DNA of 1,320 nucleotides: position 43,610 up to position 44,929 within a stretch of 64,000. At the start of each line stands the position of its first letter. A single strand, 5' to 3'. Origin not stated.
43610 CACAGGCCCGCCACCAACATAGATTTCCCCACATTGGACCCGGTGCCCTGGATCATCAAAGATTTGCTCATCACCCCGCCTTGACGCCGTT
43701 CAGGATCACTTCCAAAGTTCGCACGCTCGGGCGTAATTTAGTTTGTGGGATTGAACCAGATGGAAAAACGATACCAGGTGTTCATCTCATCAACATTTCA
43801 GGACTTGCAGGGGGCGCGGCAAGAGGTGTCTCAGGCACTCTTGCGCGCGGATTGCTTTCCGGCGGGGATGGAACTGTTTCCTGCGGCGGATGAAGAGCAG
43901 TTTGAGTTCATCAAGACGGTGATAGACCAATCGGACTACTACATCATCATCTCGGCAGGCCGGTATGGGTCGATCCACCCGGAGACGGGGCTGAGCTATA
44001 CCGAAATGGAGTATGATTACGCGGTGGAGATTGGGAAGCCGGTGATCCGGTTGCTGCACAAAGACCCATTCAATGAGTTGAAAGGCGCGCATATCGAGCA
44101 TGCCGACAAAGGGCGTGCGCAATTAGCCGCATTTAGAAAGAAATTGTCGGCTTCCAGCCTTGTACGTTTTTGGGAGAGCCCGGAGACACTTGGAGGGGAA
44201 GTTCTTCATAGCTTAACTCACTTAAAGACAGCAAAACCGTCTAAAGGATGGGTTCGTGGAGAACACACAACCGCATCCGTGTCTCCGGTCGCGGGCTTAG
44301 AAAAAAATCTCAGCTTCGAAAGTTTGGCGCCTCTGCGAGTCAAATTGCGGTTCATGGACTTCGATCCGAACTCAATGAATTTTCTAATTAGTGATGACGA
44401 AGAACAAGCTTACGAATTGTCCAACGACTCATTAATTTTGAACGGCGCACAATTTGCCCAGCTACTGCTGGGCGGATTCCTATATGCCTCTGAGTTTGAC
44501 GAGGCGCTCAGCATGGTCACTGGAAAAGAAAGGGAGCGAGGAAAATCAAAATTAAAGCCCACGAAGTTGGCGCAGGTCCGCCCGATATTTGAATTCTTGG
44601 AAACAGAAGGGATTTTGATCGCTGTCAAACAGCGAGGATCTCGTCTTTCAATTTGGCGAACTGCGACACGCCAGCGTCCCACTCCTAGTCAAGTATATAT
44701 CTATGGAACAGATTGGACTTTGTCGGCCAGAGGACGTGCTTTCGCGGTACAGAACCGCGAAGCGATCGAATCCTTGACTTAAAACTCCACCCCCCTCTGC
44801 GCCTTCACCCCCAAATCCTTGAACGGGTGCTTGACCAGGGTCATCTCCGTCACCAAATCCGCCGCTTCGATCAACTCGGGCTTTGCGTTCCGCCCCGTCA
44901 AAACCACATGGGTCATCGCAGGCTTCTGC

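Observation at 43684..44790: Low-GC single gene with a DUF4062-type N-terminal domain inserted precisely, in antisense orientation, between cobQ and cobO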

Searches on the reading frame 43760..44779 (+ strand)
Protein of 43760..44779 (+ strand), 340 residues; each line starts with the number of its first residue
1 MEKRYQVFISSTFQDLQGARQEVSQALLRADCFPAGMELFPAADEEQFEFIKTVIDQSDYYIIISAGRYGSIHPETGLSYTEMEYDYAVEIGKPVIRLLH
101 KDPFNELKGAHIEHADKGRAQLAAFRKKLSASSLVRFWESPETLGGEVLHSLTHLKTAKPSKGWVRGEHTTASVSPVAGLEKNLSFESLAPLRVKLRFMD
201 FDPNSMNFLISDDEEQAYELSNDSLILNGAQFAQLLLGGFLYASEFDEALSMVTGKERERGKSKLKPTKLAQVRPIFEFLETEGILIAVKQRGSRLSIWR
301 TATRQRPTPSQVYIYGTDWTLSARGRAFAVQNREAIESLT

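Call 4: search_protein_families(library=pfam, proteins=[window:43760-44779:+], max_evalue=1)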
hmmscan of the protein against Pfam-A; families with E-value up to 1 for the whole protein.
window:43760-44779:+ (340 aa): 1 family
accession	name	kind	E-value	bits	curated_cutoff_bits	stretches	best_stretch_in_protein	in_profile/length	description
PF13271.11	DUF4062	-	1.3e-26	93.1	24.7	1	6-88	1-82/82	Domain of unknown function (DUF4062)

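Call 5: search_protein_families(library=padloc, proteins=[window:43760-44779:+], max_evalue=10)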
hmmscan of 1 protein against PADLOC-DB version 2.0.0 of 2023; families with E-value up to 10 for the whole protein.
window:43760-44779:+ (340 aa): 0 families

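Call 6: search_protein_families(library=ncbifam, proteins=[window:43760-44779:+], max_evalue=10)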
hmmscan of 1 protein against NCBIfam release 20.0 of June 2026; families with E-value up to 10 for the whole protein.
window:43760-44779:+ (340 aa): 0 families

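Call 7: find_homologous_proteins(query=window:43760-44779:+)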
Query window:43760-44779:+ (340 aa): 4733 proteins with E <= 0.001 among 7928 candidates; the best 120 are listed.
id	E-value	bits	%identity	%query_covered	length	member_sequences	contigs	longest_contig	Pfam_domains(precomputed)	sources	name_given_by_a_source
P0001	5.6e-114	399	55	100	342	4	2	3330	PF13271.12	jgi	jgi:hypothetical protein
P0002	1.6e-83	299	74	54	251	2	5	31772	PF13271.12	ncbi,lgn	-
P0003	6.5e-82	293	76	54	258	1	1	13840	PF13271.12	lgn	-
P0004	6.6e-82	293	75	53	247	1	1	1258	PF13271.12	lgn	-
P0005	7.3e-82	293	70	59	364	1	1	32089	PF13271.12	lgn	-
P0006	1.2e-81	293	77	53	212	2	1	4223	PF13271.12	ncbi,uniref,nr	ncbi:DUF4062 domain-containing protein [Planktotalea sp.]|uniref:DUF4062 domain-containing protein n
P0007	4.7e-81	291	68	64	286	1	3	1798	PF13271.12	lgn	-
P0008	6.0e-81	290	83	49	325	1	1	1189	PF13271.12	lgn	-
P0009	6.7e-81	290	80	49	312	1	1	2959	PF13271.12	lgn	-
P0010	2.5e-80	288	81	49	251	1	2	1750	PF13271.12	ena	-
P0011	4.0e-80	288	71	55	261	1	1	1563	PF13271.12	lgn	-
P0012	7.7e-80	287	80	49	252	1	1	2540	PF13271.12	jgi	-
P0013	1.7e-79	286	77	51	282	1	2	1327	PF13271.12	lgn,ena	-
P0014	2.4e-79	285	71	58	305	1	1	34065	PF13271.12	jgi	-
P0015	2.6e-79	285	80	49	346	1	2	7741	PF13271.12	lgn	-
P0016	3.7e-79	284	64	62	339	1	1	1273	PF13271.12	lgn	-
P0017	4.6e-79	284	79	49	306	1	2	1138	PF13271.12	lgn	-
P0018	4.8e-79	284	80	49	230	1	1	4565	PF13271.12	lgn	-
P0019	5.2e-79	284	71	58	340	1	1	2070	PF13271.12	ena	-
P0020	6.0e-79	284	69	60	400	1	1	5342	PF13271.12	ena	-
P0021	6.9e-79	284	70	58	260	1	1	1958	PF13271.12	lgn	-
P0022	9.4e-79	283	58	74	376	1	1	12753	PF13271.12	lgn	-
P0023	2.8e-78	281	79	49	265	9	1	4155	PF13271.12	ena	-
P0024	3.0e-78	281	77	49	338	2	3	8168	PF13271.12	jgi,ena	jgi:hypothetical protein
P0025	4.8e-78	281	66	58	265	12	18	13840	PF13271.12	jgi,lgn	jgi:hypothetical protein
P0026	5.1e-78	281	76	51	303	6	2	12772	PF13271.12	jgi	-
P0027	6.6e-78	280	65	63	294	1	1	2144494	PF13271.12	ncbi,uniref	ncbi:hypothetical protein NBRC116601_01910 [Cognatishimia sp. WU-CL00825]|uniref:DUF4062 domain-cont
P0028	8.9e-78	280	72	54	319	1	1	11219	PF13271.12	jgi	jgi:hypothetical protein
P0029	9.8e-78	280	74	51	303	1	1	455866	PF13271.12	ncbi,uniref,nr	ncbi:DUF4062 domain-containing protein [Cognatishimia sp. 1_MG-2023]|uniref:DUF4062 domain-containin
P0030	1.4e-77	279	76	49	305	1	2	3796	PF13271.12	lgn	-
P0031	1.6e-77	279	77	49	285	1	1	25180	PF13271.12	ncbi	-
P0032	2.1e-77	279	66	58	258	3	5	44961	PF13271.12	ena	-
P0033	3.2e-77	278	62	64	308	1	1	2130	PF13271.12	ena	-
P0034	3.4e-77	278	77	49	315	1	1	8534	PF13271.12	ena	-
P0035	3.5e-77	278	77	49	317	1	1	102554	PF13271.12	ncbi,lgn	-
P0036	5.2e-77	277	76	49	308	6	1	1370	PF13271.12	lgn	-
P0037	9.2e-77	277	73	52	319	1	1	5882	PF13271.12,PF10137.15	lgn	-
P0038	1.0e-76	276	77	49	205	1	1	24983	PF13271.12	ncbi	ncbi:MAG: DUF4062 domain-containing protein [Pseudomonadota bacterium]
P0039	1.7e-76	276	74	50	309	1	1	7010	PF00364.29,PF13271.12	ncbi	ncbi:MAG: DUF4062 domain-containing protein [Pseudomonadota bacterium]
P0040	2.9e-76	275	75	51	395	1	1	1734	PF13271.12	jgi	jgi:hypothetical protein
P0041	6.6e-76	274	76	51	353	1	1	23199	PF13271.12,PF10137.15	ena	-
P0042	6.8e-76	274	66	59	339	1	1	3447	PF13271.12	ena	-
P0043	1.1e-75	273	71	54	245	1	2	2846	PF13271.12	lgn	-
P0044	4.4e-75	271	78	49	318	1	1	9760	PF13271.12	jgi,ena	-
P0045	4.7e-75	271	77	49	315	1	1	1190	PF13271.12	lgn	-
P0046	6.0e-75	271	75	49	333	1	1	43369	PF13271.12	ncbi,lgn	ncbi:MAG: DUF4062 domain-containing protein [Pseudomonadota bacterium]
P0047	7.7e-75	270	75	50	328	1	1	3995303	PF13271.12,PF13676.12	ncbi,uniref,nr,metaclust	ncbi:DUF4062 domain-containing protein [Candidatus Rhodobacter oscarellae]|uniref:DUF4062 domain-con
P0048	7.8e-75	270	75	49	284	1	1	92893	PF13271.12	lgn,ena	-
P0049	9.2e-75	270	71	52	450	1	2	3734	PF13271.12,PF02518.32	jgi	jgi:signal transduction histidine kinase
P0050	1.5e-74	269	76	50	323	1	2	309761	PF13271.12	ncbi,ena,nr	ncbi:MAG: DUF4062 domain-containing protein [Rhodobacter sp.]|nr:DUF4062 domain-containing protein [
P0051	1.5e-74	269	57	70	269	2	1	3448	PF13271.12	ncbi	-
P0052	2.4e-74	269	43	98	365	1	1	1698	PF13271.12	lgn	-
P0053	3.0e-74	268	73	49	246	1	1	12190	PF13271.12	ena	-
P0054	3.5e-74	268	68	59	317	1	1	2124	PF13271.12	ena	-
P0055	4.6e-74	268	75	50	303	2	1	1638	PF13271.12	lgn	-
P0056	4.7e-74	268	72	50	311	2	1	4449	PF00364.29,PF13271.12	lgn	-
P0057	6.8e-74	267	67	52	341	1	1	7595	PF13271.12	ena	-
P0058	9.1e-74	267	73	50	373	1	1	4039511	PF13271.12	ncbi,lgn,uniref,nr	ncbi:DUF4062 domain-containing protein [Thioclava nitratireducens]|uniref:DUF4062 domain-containing 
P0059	1.9e-73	266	63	60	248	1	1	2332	PF13271.12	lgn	-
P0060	3.0e-73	265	73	50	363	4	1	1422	PF13271.12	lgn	-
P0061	4.6e-73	264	42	98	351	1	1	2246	PF13271.12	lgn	-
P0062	1.6e-72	263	73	49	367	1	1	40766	PF13271.12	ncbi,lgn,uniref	ncbi:MAG: DUF4062 domain-containing protein [Paenirhodobacter sp.]|uniref:DUF4062 domain-containing 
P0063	2.3e-72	262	70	49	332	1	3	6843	PF13271.12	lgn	-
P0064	2.6e-72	262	70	51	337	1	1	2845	PF13271.12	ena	-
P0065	6.5e-72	261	69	55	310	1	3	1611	PF13271.12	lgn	-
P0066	7.7e-72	260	60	60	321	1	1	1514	PF13271.12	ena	-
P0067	1.5e-71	259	46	87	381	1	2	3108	PF13271.12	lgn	-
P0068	1.9e-71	259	65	52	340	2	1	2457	PF13271.12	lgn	-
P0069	2.2e-71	259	61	59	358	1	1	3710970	PF13271.12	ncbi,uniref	ncbi:DUF4062 domain-containing protein [Rhodobacter capsulatus]|uniref:DUF4062 domain-containing pro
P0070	2.7e-71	259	63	56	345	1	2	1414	PF13271.12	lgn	-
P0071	2.8e-71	259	63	60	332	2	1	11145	PF13271.12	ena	-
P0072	2.8e-71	259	43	99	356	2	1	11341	PF13271.12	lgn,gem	-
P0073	3.3e-71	258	72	51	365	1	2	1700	PF13271.12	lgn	-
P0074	3.5e-71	258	70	49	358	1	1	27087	PF13271.12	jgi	jgi:hypothetical protein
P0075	5.5e-71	258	72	49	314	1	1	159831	PF13271.12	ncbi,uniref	ncbi:DUF4062 domain-containing protein [Rhodovulum sp. DZ06]|uniref:DUF4062 domain-containing protei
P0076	1.6e-70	256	65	56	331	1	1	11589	PF13271.12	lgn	-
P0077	5.0e-70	254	68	49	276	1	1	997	PF00364.29,PF13271.12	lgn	-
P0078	5.5e-70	254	65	51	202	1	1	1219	PF13271.12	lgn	-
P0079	7.2e-70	254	74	49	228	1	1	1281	PF13271.12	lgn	-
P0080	1.7e-69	253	71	51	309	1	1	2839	PF13271.12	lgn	-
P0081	1.8e-69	253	66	51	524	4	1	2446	PF13271.12,PF02518.32,PF00512.32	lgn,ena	-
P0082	2.9e-69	252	67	49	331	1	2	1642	PF13271.12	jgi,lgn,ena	-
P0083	4.4e-69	251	72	49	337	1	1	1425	PF13271.12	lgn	-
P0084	6.7e-69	251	65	54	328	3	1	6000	PF13271.12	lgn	-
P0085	2.8e-68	249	68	50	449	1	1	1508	PF13271.12,PF02518.32,PF00512.32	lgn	-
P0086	2.9e-68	249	53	63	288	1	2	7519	PF00364.29,PF13271.12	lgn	-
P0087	2.9e-68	249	63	50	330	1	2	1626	PF13271.12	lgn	-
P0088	4.6e-68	248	63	50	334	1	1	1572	PF13271.12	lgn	-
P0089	4.7e-68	248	62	51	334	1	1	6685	PF13271.12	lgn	-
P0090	5.8e-68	248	64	50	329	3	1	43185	PF13271.12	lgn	-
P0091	7.9e-68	247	65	56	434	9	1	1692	PF13271.12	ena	-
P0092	9.3e-68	247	71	49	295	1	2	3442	PF13271.12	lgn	-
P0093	9.4e-68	247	41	98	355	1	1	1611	PF13271.12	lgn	-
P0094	2.2e-67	246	41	98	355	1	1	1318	PF13271.12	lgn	-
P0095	2.5e-67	246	70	49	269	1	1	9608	PF13271.12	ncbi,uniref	ncbi:DUF4062 domain-containing protein [Planktotalea sp.]|uniref:DUF4062 domain-containing protein n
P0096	3.0e-67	245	63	50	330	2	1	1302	PF13271.12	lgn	-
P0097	3.9e-67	245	64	50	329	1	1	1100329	PF13271.12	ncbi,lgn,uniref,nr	ncbi:DUF4062 domain-containing protein [Agrobacterium tumefaciens]|uniref:DUF4062 domain-containing 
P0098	4.6e-67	245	41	98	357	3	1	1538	PF13271.12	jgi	-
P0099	4.8e-67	245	41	98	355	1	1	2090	PF13271.12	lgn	-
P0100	6.5e-67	244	72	49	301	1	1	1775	PF13271.12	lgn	-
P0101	7.0e-67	244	63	50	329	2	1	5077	PF13271.12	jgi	-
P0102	1.1e-66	243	41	96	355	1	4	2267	PF13271.12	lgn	-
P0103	1.5e-66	243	70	49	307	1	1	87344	PF13271.12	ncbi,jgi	ncbi:MAG: hypothetical protein ACI9KK_000262 [Ascidiaceihabitans sp.]|jgi:uncharacterized protein (U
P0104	1.8e-66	243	64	50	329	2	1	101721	PF13271.12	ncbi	-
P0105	3.2e-66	242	64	50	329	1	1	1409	PF13271.12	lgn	-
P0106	3.3e-66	242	65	50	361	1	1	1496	PF13271.12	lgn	-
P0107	3.7e-66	242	57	56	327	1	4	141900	PF13271.12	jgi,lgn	-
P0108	5.0e-66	241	63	54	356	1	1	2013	PF13271.12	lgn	-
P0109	9.8e-66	240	64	50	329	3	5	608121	PF13271.12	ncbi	-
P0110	1.1e-65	240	71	49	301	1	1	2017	PF13271.12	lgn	-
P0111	1.1e-65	240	65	50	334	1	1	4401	PF13271.12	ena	-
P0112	1.1e-65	240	62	50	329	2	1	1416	PF13271.12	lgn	-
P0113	1.8e-65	239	40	98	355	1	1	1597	PF13271.12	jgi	-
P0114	3.2e-65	239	66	49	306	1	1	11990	PF13271.12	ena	-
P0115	5.3e-65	238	40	99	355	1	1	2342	PF13271.12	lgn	-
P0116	8.2e-65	237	58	58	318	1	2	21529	PF13271.12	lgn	-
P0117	2.2e-64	236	61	58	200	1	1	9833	PF13271.12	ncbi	ncbi:MAG: DUF4062 domain-containing protein [Pseudomonadota bacterium]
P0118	2.8e-64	236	66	49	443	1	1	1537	PF13271.12,PF02518.32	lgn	-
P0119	4.1e-64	235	40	99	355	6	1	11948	PF13271.12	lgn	-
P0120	1.2e-63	233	64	50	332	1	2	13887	PF13271.12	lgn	-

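Call 8: search_solved_structures(query=window:43760-44779:+, max_evalue=10, show_alignments=2)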
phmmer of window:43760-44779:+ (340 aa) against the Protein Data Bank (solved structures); distinct sequences matched with E-value up to 10: 3.
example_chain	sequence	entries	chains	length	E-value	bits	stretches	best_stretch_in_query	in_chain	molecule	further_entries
10wc_A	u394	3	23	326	1.3e-41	146.2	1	2-175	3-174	KpSwz DUF4062 | KpSwz | KpSwz TIR/DUF4062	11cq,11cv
7kwd_A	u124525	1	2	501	1.5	11.3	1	100-174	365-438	Alkaline phosphatase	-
8c8i_A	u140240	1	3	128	1.9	11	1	22-81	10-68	Deoxyuridine 5'-triphosphate nucleotidohydrolase, mitochondrial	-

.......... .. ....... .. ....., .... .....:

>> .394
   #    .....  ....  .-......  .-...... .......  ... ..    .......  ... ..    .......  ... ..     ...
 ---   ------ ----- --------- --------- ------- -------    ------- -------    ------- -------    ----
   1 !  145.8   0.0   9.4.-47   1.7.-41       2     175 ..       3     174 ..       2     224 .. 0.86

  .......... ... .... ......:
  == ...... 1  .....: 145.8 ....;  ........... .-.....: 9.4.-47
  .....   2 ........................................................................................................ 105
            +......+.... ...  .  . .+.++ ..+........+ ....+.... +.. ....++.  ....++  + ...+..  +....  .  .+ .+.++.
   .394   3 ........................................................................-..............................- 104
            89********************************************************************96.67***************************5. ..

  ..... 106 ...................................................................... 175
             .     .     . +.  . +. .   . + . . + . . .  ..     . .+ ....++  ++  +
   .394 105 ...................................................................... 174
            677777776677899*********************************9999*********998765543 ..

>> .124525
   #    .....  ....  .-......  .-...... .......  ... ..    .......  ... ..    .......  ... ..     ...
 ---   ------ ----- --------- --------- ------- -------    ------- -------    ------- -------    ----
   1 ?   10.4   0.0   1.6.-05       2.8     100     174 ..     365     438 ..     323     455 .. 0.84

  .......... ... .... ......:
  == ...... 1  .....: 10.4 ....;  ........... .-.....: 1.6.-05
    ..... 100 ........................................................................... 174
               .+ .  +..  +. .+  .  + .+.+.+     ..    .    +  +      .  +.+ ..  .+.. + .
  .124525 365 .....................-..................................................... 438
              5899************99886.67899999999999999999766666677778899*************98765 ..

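Call 22: find_encoding_contigs(protein=window:43760-44779:+, flank=10000, max_places=6)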
Protein window:43760-44779:+ (340 aa): no gene with exactly this product is on record in the collection.

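Call 24: find_encoding_contigs(protein=P0001, flank=10000, max_places=4)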
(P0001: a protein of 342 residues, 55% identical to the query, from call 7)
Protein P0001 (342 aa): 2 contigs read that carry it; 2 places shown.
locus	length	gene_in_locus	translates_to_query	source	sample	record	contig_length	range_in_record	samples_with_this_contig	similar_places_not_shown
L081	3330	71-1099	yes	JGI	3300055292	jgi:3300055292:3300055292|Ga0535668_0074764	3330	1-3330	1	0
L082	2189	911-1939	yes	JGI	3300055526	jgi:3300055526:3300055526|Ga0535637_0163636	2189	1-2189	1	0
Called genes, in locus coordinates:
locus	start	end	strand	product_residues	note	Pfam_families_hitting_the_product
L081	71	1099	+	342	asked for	PF13271:DUF4062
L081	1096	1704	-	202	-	PF02572:CobA_CobO_BtuR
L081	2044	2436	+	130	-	PF07845:DUF1636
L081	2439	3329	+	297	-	?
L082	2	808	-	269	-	?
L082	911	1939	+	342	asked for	PF13271:DUF4062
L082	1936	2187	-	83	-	PF02572:CobA_CobO_BtuR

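Call 40: find_encoding_contigs(protein=P0005, flank=6000, max_places=2)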
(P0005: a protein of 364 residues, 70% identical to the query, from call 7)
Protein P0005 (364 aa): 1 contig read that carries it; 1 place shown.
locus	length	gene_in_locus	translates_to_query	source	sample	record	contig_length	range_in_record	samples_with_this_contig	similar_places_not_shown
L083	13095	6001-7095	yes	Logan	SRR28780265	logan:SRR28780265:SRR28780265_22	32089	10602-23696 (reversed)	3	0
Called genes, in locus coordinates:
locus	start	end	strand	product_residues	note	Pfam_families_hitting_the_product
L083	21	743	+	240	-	PF00293:NUDIX (faint)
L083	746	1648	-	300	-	PF00892:EamA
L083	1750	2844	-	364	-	PF02463:SMC_N (faint), PF13555:AAA_29 (faint), PF00005:ABC_tran, PF13304:AAA_21 (faint), PF03459:TOBE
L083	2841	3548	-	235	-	PF00528:BPD_transp_1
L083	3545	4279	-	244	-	PF13531:SBP_bac_11, PF01547:SBP_bac_1 (faint)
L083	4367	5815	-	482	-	PF01656:CbiA, PF13500:AAA_26, PF07685:GATase_3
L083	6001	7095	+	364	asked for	PF13271:DUF4062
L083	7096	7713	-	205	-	PF02572:CobA_CobO_BtuR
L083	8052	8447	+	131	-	PF07845:DUF1636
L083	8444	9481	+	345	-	PF02492:cobW, PF07683:CobW_C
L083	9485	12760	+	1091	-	PF02514:CobN-Mg_chel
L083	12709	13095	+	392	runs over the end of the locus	PF03460:NIR_SIR_ferr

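Call 41: find_encoding_contigs(protein=P0014, flank=6000, max_places=2)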
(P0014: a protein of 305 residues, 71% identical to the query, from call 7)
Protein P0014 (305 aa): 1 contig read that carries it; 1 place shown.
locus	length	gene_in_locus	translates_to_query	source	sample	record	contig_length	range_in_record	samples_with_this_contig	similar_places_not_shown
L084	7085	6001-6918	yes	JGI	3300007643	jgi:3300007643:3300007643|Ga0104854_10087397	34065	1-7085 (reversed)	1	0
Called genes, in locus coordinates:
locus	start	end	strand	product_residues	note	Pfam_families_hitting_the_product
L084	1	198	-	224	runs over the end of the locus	PF05430:Methyltransf_30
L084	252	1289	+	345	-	PF01266:DAO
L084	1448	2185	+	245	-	PF01925:TauE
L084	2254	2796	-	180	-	PF02525:Flavodoxin_2 (weak), PF03358:FMN_red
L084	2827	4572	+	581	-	PF02776:TPP_enzyme_N, PF00205:TPP_enzyme_M, PF02775:TPP_enzyme_C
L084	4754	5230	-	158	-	PF06037:DUF922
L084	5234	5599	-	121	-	PF09585:Lin0512_fam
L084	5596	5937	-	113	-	PF09585:Lin0512_fam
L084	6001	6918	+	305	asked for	PF13271:DUF4062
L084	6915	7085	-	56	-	?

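Call 42: find_encoding_contigs(protein=P0072, flank=6000, max_places=2)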
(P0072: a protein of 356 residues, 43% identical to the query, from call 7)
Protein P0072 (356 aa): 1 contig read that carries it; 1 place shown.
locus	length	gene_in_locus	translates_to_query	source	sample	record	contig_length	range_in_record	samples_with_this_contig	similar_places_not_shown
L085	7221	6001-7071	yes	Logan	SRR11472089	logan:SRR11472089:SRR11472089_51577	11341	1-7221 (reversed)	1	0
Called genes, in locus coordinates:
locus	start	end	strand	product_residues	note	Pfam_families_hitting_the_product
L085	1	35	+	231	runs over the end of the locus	PF03567:Sulfotransfer_2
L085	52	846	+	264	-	-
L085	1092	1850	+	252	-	PF13276:HTH_21, PF00665:rve, PF13683:rve_3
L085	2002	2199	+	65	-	-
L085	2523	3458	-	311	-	PF01435:Peptidase_M48 (faint)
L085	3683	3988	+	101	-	-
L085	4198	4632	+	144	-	-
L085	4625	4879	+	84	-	-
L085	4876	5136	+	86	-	-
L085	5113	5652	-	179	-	-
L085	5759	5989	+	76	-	-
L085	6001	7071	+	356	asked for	PF13271:DUF4062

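Call 43: find_encoding_contigs(protein=P0022, flank=6000, max_places=2)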
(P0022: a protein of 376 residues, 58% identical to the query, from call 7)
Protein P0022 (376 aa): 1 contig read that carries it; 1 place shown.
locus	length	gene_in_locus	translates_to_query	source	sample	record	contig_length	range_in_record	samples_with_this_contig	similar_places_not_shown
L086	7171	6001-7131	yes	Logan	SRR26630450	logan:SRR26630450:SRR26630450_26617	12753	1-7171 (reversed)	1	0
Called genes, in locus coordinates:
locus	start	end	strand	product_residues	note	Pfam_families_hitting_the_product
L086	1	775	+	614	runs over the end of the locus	-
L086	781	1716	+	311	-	-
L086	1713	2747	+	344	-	PF01697:Glyco_transf_92 (weak)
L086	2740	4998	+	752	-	PF01697:Glyco_transf_92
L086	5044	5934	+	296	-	-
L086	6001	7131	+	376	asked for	PF13271:DUF4062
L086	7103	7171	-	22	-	?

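Call 45: predict_structure(alignment_id=A2)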
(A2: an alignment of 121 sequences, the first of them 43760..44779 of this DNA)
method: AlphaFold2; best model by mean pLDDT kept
length: 340 residues; sequences in the alignment: 121
mean_pLDDT: 80.4   pTM: 0.55
mean pLDDT of the five models: 80.4, 80.3, 79.9, 79.9, 74.4
residues with pLDDT >= 90: 169; 70-90: 82; 50-70: 36; < 50: 53
segments of 3 or more residues with pLDDT < 50: 166-170, 172-201, 209-223
pLDDT, mean of each block of 10 residues (from residue 1): 79 84 94 80 89 94 95 96 97 97 90 94 98 97 97 94 59 45 39 41 50 38 64 93 91 80 65 89 93 65 76 90 94 86
secondary structure, 60 per line:
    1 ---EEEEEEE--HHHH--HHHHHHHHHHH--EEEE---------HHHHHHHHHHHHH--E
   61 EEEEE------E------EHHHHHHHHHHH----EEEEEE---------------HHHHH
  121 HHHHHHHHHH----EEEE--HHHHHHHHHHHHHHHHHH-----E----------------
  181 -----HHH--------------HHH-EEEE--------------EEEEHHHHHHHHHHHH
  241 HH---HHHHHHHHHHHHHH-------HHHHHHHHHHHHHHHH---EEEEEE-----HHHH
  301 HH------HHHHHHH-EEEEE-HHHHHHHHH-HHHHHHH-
elements in order: E4-10 H13-16 H19-29 E32-35 H45-57 E60-65 H80-90 E95-100 H116-130 E135-138 H141-158 E207-210 E225-228 H229-242 H246-259 H267-282 E286-291 H297-302 H309-315 E317-321 H323-331 H333-339
